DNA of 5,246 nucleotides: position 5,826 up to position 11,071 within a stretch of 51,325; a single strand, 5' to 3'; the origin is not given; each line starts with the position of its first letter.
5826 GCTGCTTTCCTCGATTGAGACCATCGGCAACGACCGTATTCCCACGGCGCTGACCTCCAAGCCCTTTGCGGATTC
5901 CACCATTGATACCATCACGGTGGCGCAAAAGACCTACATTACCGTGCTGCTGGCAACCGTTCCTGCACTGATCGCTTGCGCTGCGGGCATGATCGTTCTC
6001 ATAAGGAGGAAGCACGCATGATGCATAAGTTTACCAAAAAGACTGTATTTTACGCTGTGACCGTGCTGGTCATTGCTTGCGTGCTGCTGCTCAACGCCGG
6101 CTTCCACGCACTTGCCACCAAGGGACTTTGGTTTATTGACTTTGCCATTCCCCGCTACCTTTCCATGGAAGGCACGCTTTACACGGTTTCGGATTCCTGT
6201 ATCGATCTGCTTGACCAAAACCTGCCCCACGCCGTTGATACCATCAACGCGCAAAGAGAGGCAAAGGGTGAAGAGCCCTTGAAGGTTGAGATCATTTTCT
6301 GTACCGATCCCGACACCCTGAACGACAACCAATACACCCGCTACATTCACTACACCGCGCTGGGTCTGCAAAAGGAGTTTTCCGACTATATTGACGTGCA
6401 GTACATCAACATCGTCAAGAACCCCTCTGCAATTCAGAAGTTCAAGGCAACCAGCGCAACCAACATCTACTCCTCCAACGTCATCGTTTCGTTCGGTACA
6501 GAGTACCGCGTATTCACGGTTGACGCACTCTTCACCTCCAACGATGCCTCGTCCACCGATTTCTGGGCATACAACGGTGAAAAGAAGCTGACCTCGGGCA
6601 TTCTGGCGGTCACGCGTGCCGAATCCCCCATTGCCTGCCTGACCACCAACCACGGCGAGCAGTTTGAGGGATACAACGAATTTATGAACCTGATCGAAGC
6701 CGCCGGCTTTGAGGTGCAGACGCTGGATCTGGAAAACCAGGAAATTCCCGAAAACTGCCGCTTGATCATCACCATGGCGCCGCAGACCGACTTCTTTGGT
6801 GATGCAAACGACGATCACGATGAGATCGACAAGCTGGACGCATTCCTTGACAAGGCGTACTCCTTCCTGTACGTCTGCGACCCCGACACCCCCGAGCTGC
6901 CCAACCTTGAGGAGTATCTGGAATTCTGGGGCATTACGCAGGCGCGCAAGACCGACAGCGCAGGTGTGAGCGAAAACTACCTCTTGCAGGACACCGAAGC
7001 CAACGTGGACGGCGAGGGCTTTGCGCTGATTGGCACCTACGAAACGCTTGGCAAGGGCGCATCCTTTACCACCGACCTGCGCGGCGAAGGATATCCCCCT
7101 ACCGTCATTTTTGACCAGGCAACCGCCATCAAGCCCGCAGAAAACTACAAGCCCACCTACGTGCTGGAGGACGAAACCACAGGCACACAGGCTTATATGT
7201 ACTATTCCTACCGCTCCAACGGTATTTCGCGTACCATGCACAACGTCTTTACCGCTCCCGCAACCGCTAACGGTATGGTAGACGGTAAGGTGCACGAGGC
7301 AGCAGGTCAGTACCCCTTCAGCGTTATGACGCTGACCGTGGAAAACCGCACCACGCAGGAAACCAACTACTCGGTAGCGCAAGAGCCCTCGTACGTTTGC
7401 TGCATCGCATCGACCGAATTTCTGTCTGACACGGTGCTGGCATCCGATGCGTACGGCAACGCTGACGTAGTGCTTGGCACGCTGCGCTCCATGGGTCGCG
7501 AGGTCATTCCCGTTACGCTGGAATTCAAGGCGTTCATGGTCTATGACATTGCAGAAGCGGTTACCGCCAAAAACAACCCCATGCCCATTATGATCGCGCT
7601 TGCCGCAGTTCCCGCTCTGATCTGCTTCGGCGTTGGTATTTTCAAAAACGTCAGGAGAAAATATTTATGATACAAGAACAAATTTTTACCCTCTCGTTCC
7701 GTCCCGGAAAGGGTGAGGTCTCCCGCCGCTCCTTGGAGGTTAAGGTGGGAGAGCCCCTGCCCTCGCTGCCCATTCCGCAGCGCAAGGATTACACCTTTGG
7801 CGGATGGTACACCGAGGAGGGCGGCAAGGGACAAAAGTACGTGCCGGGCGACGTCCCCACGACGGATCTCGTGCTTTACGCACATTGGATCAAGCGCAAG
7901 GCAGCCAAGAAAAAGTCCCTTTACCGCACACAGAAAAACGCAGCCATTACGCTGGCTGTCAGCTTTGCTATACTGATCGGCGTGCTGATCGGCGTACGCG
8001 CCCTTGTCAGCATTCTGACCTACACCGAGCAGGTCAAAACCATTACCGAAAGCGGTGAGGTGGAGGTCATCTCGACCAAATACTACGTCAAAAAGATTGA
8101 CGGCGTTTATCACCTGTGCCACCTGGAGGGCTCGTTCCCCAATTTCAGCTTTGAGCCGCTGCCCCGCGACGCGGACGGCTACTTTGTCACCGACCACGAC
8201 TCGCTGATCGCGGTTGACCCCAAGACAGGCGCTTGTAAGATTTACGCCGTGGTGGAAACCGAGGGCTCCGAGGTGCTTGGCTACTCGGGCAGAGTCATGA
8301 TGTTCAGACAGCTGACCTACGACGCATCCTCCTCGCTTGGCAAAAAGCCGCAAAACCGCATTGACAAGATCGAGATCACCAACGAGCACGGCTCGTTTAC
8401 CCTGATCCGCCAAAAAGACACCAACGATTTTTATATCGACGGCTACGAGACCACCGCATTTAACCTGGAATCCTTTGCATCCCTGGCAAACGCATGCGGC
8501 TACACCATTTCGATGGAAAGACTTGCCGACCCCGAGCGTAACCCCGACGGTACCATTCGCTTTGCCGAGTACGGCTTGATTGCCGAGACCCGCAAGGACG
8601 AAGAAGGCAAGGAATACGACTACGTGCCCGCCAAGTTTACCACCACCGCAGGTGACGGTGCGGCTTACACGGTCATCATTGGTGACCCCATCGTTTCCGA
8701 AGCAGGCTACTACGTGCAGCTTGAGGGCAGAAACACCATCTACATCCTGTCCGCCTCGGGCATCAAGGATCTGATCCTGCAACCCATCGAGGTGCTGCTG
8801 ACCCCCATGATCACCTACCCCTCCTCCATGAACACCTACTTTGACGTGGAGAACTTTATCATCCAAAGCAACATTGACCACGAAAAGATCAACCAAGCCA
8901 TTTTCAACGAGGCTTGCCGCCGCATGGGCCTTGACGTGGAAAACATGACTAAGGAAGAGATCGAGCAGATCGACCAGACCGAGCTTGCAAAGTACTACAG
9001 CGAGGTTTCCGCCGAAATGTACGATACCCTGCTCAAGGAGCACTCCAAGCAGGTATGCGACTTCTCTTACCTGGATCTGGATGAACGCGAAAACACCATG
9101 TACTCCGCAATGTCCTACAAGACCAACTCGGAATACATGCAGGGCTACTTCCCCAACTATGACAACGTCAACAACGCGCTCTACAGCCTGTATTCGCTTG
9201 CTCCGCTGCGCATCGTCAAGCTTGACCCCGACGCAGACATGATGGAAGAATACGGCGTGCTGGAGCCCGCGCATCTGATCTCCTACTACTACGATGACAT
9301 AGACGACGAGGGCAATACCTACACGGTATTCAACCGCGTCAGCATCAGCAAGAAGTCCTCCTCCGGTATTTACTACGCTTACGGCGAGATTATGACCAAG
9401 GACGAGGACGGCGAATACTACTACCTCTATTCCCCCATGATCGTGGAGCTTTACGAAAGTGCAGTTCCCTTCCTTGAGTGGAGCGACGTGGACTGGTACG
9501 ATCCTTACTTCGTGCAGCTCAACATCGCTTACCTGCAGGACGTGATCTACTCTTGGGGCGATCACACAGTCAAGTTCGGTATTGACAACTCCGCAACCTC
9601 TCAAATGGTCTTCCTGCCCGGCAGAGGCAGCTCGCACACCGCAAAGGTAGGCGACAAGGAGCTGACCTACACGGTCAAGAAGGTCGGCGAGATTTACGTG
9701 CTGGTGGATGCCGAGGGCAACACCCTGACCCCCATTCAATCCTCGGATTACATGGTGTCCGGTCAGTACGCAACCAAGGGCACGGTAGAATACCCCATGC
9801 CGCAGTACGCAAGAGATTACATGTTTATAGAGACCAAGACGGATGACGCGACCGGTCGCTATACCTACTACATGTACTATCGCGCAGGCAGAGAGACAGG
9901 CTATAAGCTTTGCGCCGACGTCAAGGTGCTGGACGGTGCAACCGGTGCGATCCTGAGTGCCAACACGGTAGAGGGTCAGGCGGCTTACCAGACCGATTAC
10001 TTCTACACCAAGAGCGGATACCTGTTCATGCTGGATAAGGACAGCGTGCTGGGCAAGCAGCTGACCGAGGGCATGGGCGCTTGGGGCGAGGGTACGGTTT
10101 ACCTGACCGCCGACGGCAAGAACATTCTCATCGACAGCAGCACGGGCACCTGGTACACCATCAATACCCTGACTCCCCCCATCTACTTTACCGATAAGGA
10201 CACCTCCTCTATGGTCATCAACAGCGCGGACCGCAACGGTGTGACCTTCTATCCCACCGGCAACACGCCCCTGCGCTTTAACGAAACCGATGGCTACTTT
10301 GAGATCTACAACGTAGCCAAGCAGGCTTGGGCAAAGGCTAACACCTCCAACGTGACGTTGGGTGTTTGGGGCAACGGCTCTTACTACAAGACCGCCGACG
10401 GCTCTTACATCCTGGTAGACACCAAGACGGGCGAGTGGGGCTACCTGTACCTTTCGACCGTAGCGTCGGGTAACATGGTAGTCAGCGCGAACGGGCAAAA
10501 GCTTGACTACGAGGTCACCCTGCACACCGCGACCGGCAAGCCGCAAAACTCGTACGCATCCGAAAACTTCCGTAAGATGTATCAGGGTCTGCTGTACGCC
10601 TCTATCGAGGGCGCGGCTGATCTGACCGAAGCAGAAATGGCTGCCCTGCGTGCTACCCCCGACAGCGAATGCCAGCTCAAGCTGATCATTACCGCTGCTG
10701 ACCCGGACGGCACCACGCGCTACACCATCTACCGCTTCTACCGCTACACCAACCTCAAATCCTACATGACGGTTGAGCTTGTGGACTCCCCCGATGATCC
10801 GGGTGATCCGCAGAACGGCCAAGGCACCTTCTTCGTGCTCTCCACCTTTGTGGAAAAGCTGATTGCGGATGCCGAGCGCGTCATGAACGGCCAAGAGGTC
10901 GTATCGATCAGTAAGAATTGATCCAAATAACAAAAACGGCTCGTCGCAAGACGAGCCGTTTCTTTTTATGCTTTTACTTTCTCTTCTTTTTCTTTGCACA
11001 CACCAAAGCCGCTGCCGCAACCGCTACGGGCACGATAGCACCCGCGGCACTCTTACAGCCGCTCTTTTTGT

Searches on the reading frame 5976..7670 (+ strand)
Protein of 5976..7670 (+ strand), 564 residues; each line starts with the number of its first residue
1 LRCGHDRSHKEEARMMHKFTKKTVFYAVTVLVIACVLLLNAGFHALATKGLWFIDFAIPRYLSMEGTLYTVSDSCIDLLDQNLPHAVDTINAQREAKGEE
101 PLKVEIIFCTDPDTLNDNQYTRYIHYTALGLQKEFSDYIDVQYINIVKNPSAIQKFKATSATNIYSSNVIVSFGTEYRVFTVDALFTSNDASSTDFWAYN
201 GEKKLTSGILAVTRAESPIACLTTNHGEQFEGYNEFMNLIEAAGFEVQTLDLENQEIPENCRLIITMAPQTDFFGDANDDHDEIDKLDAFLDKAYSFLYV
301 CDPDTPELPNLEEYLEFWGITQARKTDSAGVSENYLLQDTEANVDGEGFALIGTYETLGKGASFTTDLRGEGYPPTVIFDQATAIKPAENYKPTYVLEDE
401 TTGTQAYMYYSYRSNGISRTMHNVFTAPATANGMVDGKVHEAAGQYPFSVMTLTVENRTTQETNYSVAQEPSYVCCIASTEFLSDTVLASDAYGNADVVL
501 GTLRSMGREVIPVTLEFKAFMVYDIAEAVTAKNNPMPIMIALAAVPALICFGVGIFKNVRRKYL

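Call 44: search_protein_families(library=pfam, max_evalue=0.001, proteins=[window:5976-7670:+])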
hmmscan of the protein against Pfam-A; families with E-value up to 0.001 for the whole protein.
window:5976-7670:+ (564 aa): 1 family
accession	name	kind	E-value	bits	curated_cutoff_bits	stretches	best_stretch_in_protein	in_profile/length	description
PF09822.16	ABC_transp_aux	-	3.1e-07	30.4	34.7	1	221-321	5-113/288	ABC-type uncharacterized transport system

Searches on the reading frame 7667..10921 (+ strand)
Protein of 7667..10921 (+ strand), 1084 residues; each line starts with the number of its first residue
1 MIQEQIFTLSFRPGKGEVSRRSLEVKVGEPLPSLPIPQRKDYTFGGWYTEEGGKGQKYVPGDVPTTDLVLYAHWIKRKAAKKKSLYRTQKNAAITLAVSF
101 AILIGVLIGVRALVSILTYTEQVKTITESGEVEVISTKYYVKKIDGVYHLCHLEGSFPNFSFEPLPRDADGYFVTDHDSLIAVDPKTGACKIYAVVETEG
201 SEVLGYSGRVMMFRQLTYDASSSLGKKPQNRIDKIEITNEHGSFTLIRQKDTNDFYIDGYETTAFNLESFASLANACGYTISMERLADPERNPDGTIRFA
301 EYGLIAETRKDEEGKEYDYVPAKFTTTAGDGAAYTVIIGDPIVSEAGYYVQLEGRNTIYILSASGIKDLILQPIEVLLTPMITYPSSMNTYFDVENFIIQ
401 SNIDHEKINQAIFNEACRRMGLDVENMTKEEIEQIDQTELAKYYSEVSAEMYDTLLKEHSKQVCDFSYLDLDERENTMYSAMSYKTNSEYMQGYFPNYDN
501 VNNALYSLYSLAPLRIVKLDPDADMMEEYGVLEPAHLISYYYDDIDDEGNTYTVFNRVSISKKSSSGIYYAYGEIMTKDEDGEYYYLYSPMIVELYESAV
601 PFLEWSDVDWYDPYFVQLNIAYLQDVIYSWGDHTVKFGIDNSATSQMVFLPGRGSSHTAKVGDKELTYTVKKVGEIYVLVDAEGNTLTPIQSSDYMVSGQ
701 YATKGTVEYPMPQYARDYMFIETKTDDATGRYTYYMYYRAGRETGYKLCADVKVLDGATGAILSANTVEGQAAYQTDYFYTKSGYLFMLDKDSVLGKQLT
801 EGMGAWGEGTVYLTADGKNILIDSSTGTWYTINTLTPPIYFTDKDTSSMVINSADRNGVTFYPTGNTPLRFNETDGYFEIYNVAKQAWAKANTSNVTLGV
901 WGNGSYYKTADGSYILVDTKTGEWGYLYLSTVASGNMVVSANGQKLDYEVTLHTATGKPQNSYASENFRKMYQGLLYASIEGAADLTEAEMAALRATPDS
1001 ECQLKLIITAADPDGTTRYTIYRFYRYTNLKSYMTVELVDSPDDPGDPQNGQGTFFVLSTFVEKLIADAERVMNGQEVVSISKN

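Call 44: search_protein_families(library=pfam, max_evalue=0.001, proteins=[window:7667-10921:+])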
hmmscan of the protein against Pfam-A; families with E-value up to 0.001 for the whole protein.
window:7667-10921:+ (1084 aa): 1 family
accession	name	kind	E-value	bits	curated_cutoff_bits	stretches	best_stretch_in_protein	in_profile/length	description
PF09479.16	Flg_new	-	8.4e-12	45.5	27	1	7-73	1-65/65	Listeria-Bacteroides repeat domain (List_Bact_rpt)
